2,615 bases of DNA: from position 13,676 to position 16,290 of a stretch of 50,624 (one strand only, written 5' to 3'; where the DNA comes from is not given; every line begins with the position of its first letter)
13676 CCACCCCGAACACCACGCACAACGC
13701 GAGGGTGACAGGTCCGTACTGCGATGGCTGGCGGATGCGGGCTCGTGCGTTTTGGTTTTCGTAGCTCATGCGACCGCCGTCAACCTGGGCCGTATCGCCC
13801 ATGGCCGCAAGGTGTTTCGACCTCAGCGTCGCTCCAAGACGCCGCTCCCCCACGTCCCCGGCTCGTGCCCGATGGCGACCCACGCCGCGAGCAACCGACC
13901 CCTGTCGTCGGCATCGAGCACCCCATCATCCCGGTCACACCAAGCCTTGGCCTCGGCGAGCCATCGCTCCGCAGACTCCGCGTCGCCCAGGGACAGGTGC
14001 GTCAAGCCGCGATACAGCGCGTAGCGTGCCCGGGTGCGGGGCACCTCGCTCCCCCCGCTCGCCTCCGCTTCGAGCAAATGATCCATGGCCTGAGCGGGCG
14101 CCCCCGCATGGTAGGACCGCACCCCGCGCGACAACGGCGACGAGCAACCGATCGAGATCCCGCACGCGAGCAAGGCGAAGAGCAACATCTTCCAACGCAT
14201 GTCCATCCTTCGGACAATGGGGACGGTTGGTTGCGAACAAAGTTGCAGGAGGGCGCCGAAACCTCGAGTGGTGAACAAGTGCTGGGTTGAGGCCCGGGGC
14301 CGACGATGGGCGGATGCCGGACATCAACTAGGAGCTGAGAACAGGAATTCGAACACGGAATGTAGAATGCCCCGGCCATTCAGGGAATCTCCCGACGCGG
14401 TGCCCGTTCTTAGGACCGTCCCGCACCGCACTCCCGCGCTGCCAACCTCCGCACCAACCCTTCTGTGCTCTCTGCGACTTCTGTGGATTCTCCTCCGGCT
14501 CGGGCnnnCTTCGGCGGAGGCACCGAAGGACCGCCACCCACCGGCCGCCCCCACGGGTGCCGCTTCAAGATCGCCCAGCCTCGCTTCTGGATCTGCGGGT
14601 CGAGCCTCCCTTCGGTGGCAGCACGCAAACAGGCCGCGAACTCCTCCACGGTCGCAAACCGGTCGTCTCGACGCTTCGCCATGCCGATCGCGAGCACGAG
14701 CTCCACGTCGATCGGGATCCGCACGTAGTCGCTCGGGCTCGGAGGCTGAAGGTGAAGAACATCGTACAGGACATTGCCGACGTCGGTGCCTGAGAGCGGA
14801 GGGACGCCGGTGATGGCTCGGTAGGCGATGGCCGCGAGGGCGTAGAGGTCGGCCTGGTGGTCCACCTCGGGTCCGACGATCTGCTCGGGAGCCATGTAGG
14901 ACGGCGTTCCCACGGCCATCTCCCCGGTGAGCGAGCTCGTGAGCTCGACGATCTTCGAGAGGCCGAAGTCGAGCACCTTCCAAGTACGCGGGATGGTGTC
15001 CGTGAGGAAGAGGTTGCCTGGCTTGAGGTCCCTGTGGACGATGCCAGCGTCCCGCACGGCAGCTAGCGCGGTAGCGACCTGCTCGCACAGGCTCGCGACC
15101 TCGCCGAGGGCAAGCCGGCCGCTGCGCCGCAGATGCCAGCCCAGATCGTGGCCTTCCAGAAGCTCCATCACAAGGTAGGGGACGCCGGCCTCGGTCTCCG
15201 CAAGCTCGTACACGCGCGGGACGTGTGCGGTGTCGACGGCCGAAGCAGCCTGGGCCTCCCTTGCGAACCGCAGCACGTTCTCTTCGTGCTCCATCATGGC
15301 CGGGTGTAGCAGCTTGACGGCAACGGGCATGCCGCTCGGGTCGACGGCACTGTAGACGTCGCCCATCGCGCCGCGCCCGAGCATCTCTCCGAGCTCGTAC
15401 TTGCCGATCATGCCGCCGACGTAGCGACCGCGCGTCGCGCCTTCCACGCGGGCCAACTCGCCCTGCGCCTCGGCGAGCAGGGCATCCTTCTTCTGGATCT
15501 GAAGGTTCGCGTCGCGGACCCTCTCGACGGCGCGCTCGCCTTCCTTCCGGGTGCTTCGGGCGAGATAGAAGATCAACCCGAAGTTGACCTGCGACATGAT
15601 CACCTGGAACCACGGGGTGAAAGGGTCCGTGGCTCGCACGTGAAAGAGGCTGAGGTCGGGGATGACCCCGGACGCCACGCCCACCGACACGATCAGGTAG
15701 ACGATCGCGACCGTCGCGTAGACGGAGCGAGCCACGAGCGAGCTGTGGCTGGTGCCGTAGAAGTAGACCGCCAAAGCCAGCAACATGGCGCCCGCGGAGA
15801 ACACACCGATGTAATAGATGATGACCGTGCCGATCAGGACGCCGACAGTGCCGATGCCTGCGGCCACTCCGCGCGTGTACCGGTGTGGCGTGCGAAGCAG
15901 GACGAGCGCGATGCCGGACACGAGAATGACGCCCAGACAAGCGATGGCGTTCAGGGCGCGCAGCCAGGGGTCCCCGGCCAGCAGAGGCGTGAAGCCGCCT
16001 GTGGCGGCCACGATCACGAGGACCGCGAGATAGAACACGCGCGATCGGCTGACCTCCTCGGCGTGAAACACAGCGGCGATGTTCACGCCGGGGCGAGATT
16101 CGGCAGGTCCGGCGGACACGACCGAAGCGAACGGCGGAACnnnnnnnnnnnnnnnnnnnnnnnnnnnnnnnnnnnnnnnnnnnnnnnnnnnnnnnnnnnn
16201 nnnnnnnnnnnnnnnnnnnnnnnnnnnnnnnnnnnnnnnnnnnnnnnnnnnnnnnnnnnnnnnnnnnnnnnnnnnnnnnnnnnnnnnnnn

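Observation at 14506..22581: Two paralogous Ser/Thr kinases end with the same extreme-C-terminal motif DPFD(T/D)RF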

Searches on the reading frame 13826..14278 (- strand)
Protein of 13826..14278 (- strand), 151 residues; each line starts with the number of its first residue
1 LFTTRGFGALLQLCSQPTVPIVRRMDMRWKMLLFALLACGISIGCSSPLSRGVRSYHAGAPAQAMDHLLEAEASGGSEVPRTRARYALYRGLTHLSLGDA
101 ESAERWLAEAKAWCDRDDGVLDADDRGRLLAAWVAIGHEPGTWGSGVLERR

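Call 8: search_protein_families(library=pfam, proteins=[window:13826-14278:-], max_evalue=0.01)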
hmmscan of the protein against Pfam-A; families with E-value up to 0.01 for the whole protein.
window:13826-14278:- (151 aa): 1 family
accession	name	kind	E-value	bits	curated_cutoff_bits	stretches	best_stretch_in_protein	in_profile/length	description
PF07219.19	HemY_N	-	0.00063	20.3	31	0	81-113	56-88/107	HemY protein N-terminus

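Call 9: search_protein_families(library=ncbifam, proteins=[window:13826-14278:-], max_evalue=0.01)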
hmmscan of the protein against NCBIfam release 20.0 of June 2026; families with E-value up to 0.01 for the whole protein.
window:13826-14278:- (151 aa): 1 family
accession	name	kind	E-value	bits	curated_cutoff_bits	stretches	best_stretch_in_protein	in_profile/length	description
NF050135.1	DNAbindNdsB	equivalog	0.0018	17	700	1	48-117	281-352/482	DNA-binding protein NsdB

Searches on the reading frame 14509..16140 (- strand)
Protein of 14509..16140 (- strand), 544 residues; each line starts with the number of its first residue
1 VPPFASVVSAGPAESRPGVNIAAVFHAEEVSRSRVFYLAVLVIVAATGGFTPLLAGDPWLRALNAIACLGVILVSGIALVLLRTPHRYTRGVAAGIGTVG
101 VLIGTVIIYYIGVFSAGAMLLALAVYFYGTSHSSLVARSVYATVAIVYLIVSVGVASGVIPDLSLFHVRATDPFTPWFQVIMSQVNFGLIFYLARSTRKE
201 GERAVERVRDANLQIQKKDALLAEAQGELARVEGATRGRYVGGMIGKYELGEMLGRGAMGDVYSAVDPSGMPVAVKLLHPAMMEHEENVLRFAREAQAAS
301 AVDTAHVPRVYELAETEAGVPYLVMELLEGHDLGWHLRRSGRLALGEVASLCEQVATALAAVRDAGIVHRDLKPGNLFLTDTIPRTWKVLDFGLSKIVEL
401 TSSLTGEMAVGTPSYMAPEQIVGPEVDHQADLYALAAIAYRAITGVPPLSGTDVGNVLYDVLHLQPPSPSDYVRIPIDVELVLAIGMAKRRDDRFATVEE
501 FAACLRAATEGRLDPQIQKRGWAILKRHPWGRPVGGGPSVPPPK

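Call 8: search_protein_families(library=pfam, proteins=[window:14509-16140:-], max_evalue=0.01)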
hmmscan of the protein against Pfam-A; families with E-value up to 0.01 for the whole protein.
window:14509-16140:- (544 aa): 5 families
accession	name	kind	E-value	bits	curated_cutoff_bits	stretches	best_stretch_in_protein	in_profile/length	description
PF00069.31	Pkinase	-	1.6e-37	129.8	31.7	1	248-453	1-201/263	Protein kinase domain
PF07714.23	PK_Tyr_Ser-Thr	-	2.6e-25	89.7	23.1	1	249-458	2-214/258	Protein tyrosine and serine/threonine kinase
PF01636.29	APH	-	1.7e-09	38.2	23.2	2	256-361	7-106/239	Phosphotransferase enzyme family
PF03109.22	ABC1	-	7.1e-09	35.6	22.9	1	297-396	122-215/244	ABC1 atypical kinase-like domain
PF10707.15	YrbL-PhoP_reg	-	0.008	16.3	31.5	0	253-380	8-138/185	PhoP regulatory network protein YrbL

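Call 9: search_protein_families(library=ncbifam, proteins=[window:14509-16140:-], max_evalue=0.01)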
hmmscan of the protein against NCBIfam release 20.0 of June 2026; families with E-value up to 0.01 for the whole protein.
window:14509-16140:- (544 aa): 17 families
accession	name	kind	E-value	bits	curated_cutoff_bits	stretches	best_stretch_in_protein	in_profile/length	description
NF033483.0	PknB_PASTA_kin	equivalog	3.7e-62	211.1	450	1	246-512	7-272/563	Stk1 family PASTA domain-containing Ser/Thr kinase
NF052427.1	StpK7MSMEG_1200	equivalog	2e-49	168.6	900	1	245-512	6-272/601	serine/threonine protein kinase StpK7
NF047741.1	antiphage_MADS6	equivalog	4.4e-33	114.7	460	2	241-362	489-607/612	methylation-associated defense system protein kinase MAD6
TIGR03903.1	TOMM_kin_cyc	equivalog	2.2e-32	111.9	705.75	1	272-466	5-206/1267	TOMM system kinase/cyclase fusion protein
NF053615.1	SerThrKinAfsKStmc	equivalog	5.4e-29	101.4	1300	1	245-463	12-227/809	protein serine/threonine kinase AfsK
NF038150.1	lanthi_synth_IV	equivalog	9.4e-24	83.8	650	1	245-453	188-400/851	class IV lanthionine synthetase LanL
NF009651.0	PRK13184.1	equivalog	6.2e-21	74.1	839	1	245-512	1-294/932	serine/threonine-protein kinase PknD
NF033442.0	BREX_PglW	equivalog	7.2e-19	67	990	2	246-397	512-662/1391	BREX system serine/threonine kinase PglW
NF038151.1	lanthi_synth_III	equivalog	4.4e-13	48.5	575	1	247-449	221-429/833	class III lanthionine synthetase LanKC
NF058632.1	SerThrKinPrkT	equivalog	1.2e-10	40.9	280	1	247-393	22-163/322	serine/threonine protein kinase PrkT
NF043056.1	T4SS_LegK1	equivalog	1.5e-10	40.3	550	1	319-437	152-278/516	Dot/Icm T4SS effector kinase LegK1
NF011464.0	PRK14879.1-7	equivalog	1.4e-07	31.5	246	1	287-396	51-150/221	Kae1-associated kinase Bud32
TIGR03724.2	arch_bud32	equivalog_domain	1.8e-07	30.8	125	1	291-401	39-137/193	KEOPS complex kinase/ATPase Bud32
NF011463.0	PRK14879.1-4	equivalog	1.9e-06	27.5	188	1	252-398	21-163/237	Kae1-associated kinase Bud32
NF007174.0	PRK09605.1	equivalog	3.5e-05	22.5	447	1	291-402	382-480/535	bifunctional N(6)-L-threonylcarbamoyladenine synthase/serine/threonine protein kinase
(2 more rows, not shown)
